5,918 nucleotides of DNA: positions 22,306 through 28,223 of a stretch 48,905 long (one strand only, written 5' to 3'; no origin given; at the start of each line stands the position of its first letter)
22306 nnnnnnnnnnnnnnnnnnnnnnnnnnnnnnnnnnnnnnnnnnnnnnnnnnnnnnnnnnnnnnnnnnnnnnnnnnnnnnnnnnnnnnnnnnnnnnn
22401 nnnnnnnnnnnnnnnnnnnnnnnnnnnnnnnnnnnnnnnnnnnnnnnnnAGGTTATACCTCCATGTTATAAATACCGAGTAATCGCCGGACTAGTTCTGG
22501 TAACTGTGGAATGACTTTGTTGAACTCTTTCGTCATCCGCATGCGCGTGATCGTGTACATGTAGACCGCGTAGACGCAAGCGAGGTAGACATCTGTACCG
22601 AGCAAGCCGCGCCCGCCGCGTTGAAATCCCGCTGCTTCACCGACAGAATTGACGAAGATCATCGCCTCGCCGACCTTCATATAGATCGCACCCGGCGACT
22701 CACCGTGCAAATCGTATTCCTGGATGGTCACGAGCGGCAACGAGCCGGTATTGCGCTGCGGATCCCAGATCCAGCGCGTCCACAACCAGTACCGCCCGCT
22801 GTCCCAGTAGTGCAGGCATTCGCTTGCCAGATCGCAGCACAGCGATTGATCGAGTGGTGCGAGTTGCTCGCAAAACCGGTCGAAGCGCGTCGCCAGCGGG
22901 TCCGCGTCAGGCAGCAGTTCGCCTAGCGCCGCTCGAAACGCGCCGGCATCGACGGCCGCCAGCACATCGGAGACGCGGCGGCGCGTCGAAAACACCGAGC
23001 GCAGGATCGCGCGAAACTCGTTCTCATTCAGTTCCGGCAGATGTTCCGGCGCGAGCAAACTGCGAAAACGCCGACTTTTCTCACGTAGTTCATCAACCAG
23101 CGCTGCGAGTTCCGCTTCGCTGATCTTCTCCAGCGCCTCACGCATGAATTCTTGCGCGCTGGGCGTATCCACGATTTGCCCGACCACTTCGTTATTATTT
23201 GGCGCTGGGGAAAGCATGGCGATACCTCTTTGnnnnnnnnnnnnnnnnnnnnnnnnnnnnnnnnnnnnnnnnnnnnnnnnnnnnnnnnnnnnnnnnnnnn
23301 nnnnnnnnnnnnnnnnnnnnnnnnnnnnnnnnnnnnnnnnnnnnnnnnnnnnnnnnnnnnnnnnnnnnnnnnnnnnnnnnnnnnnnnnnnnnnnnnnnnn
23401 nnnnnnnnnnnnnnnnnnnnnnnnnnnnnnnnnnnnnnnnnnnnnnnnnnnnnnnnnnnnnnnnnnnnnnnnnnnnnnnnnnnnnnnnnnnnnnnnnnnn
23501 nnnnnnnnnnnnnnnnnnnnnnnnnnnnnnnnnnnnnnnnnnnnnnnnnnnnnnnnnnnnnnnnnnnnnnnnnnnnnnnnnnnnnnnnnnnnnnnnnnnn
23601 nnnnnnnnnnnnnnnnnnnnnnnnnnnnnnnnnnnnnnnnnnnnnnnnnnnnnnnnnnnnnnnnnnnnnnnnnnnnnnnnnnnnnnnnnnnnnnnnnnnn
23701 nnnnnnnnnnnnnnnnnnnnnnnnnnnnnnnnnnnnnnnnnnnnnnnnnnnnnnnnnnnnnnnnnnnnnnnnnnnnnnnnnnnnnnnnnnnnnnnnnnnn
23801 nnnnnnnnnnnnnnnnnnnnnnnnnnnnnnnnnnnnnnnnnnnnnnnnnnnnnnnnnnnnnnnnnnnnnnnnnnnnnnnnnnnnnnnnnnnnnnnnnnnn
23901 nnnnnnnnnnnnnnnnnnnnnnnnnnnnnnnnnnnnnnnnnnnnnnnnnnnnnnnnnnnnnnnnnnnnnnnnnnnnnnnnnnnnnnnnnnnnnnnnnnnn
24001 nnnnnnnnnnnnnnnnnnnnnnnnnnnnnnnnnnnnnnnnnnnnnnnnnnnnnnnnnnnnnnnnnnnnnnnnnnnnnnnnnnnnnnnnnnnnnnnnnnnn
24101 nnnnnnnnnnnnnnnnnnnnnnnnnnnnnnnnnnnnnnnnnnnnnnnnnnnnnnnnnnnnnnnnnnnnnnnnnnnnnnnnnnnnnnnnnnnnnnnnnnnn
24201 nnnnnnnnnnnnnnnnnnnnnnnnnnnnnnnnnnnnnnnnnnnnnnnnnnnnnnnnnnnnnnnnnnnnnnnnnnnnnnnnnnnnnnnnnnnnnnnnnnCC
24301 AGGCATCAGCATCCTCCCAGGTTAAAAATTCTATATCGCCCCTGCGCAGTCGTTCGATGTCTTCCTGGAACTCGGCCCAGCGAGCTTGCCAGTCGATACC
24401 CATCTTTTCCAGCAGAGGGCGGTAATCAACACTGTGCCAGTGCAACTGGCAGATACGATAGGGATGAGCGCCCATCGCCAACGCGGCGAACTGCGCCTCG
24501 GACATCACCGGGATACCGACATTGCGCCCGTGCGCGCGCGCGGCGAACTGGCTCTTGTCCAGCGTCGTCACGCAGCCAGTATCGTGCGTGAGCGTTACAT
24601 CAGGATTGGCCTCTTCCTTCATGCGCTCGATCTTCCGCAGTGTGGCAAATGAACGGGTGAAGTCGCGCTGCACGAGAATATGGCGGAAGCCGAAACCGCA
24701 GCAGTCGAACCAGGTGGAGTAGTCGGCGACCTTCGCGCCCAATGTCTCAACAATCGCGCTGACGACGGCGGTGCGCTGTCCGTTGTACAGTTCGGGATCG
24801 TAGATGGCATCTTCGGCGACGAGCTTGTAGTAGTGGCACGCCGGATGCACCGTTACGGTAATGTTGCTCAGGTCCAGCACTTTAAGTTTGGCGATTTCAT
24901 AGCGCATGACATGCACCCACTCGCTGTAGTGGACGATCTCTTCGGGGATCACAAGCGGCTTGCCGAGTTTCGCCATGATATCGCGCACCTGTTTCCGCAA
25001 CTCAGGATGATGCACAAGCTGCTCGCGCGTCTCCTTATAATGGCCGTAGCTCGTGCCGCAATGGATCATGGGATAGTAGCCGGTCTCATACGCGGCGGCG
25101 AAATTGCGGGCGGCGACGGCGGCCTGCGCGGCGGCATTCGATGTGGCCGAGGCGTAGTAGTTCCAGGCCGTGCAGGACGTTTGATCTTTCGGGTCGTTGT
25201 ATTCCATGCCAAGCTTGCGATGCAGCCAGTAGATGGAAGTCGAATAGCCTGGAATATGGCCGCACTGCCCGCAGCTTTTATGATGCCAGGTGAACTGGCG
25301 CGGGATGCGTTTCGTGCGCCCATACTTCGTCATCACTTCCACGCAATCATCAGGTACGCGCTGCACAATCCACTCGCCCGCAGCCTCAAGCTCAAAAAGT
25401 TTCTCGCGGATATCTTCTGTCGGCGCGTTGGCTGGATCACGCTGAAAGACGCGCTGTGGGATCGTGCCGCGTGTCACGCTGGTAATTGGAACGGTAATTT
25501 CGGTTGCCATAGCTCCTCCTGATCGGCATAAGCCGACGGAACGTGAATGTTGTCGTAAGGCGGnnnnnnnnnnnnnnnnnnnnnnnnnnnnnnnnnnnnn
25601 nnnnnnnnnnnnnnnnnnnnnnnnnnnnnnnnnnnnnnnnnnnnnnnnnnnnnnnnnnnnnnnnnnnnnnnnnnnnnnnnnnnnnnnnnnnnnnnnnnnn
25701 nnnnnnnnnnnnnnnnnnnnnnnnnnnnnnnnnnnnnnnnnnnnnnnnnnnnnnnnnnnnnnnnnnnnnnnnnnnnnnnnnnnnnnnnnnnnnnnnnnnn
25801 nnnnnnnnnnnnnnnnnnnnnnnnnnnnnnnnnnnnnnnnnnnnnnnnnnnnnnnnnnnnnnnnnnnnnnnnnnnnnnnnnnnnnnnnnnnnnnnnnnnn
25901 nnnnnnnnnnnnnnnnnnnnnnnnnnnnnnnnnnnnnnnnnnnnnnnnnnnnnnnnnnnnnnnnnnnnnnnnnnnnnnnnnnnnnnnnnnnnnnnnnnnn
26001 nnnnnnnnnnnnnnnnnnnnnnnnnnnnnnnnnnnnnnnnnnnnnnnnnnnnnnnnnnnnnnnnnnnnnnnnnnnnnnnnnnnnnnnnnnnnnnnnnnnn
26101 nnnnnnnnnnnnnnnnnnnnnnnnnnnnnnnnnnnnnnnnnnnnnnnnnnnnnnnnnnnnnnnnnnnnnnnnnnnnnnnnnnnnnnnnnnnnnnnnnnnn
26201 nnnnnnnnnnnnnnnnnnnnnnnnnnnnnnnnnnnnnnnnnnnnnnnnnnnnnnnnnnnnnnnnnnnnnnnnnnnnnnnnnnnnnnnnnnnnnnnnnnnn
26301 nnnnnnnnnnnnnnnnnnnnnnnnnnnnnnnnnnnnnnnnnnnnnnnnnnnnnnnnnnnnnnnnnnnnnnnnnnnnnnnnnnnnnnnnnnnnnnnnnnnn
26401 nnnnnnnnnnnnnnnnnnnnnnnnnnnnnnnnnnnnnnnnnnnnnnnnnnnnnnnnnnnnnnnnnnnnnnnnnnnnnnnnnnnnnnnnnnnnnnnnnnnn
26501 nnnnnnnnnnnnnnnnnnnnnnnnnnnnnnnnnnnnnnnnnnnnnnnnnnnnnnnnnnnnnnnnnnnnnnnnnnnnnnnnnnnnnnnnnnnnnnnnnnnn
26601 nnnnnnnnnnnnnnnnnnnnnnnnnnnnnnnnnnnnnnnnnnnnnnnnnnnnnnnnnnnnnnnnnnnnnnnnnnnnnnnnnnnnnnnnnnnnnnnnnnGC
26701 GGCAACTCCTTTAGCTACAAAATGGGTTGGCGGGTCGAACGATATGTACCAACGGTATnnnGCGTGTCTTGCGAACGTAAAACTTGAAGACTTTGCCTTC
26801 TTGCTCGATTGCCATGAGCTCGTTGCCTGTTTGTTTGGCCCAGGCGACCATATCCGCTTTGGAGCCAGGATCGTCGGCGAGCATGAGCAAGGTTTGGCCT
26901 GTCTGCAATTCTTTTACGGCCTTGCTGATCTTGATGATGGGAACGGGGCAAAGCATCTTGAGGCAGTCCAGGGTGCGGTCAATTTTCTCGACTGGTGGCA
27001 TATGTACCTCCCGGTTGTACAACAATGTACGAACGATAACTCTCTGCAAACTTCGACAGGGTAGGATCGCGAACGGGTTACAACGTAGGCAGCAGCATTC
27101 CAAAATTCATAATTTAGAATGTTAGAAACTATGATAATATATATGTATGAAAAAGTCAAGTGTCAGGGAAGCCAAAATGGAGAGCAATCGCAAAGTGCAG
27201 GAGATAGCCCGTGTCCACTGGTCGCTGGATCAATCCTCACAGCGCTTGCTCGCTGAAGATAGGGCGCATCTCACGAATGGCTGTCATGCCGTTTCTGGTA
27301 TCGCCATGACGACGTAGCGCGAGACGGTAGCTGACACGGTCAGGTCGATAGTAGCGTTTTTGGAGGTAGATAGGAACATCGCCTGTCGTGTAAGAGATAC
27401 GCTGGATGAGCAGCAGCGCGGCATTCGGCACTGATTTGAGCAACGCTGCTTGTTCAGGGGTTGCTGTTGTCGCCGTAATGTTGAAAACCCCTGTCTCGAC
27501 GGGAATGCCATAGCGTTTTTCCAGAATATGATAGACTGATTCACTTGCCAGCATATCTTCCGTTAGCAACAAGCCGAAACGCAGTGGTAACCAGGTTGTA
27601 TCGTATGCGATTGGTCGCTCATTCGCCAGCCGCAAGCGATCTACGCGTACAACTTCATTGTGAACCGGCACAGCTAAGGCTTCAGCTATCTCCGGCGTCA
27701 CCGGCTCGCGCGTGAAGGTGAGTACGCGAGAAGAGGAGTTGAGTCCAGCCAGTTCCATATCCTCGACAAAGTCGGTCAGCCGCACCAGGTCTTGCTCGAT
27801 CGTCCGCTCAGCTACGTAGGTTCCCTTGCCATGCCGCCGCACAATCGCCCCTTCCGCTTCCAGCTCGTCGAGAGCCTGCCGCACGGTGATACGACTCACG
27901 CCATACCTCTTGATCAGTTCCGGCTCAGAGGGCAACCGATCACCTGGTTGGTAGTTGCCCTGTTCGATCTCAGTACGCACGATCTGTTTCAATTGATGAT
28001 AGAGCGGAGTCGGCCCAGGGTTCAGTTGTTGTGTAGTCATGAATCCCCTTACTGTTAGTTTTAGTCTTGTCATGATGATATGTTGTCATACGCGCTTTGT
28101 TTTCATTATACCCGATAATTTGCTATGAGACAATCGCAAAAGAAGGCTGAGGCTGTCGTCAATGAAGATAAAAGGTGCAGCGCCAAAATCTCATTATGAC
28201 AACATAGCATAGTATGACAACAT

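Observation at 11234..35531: Contiguous cytoplasmic sulfane-sulfur-to-sulfate oxidation island: sensors, carriers, sHdr, PDO and a Soe-like enzyme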

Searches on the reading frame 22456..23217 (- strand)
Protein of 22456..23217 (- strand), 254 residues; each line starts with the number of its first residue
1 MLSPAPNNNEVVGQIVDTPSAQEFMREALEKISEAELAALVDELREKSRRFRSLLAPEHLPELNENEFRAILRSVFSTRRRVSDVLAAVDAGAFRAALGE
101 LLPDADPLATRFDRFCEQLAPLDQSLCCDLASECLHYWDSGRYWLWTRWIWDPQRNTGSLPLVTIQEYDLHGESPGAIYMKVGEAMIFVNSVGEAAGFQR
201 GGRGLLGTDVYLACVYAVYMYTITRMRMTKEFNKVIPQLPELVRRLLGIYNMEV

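Call 5: search_protein_families(library=pfam, proteins=[window:22456-23217:-], max_evalue=0.01)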
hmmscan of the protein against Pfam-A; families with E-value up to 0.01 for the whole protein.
window:22456-23217:- (254 aa): 0 families

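Call 13: search_protein_families(library=ncbifam, proteins=[window:22456-23217:-], max_evalue=0.001)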
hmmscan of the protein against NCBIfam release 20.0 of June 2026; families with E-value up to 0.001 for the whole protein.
window:22456-23217:- (254 aa): 0 families

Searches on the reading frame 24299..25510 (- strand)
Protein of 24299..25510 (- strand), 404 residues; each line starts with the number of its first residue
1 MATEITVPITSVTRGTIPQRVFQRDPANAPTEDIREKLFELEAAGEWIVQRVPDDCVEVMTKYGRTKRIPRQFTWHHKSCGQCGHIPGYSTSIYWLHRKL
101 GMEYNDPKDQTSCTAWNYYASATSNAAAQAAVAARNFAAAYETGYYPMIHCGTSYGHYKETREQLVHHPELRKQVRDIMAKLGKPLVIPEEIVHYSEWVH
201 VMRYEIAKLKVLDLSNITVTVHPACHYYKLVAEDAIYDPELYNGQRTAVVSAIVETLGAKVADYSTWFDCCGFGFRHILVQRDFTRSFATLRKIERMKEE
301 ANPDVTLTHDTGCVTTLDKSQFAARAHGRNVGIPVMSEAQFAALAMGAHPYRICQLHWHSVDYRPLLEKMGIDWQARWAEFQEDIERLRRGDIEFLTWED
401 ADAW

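Call 5: search_protein_families(library=pfam, proteins=[window:24299-25510:-], max_evalue=0.01)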
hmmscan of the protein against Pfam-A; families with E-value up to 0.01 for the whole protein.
window:24299-25510:- (404 aa): 1 family
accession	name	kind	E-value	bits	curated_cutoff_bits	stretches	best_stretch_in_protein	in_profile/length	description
PF02754.22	CCG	-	8.4e-13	48.7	20.6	1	219-318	1-85/85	Cysteine-rich domain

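Call 13: search_protein_families(library=ncbifam, proteins=[window:24299-25510:-], max_evalue=0.001)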
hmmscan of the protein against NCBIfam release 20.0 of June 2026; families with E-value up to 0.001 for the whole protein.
window:24299-25510:- (404 aa): 4 families
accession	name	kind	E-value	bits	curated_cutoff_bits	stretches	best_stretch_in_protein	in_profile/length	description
NF041780.1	hetero_SS_HdrB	equivalog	2.7e-39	135.3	450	1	72-369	4-304/304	ferredoxin:CoB-CoM heterodisulfide reductase subunit HdrB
TIGR03288.1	CoB_CoM_SS_B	equivalog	8.9e-26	90.8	345.15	1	84-370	12-290/290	CoB--CoM heterodisulfide reductase subunit B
NF042965.1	MFR_anch_SdhE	equivalog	3e-07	30.3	500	1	98-348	27-264/282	8-methylmenaquinol:fumarate reductase membrane anchor subunit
NF008434.0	PRK11274.1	equivalog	0.0001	21.3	333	1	77-321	173-392/409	glycolate oxidase subunit GlcF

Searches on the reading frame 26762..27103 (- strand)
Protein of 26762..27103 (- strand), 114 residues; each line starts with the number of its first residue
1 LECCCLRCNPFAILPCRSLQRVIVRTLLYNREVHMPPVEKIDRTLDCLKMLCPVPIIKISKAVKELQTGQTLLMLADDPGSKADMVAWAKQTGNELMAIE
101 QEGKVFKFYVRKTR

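Call 6: search_protein_families(library=pfam, proteins=[window:26762-27103:-], max_evalue=0.01)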
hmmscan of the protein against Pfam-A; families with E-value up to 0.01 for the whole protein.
window:26762-27103:- (114 aa): 1 family
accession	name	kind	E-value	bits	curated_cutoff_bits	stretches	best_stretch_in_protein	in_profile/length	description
PF01206.22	TusA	-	3.9e-23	81.5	28.6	1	43-112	1-70/70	Sulfurtransferase TusA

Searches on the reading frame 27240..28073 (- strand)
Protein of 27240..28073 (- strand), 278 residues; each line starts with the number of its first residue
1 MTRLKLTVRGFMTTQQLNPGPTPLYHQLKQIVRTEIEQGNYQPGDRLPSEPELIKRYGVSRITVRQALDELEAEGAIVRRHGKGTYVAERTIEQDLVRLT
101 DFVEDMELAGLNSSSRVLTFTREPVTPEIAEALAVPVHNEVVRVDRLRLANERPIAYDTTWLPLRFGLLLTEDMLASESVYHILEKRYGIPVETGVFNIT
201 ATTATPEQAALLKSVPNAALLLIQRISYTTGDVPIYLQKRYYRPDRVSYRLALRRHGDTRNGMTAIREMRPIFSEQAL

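Call 6: search_protein_families(library=pfam, proteins=[window:27240-28073:-], max_evalue=0.01)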
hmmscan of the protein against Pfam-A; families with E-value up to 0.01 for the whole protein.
window:27240-28073:- (278 aa): 6 families
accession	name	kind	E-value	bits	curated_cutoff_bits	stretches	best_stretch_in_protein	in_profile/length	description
PF07702.18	UTRA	-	2.4e-37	128.3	23.8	1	110-247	3-140/141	UTRA domain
PF00392.27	GntR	-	5.8e-23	80.8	27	1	24-87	1-64/64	Bacterial regulatory proteins, gntR family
PF14502.12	HTH_41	-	3.9e-06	26.6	25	1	44-87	3-48/48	Helix-turn-helix domain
PF08220.18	HTH_DeoR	-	3e-05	24.1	21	1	52-82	19-49/57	DeoR-like helix-turn-helix domain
PF08279.18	HTH_11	-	0.00018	21.8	25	1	52-84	20-53/55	HTH domain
PF25213.1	HVO_A0261_N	-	0.0062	16.8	35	0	51-107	28-82/86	HVO_A0261 N-terminal domain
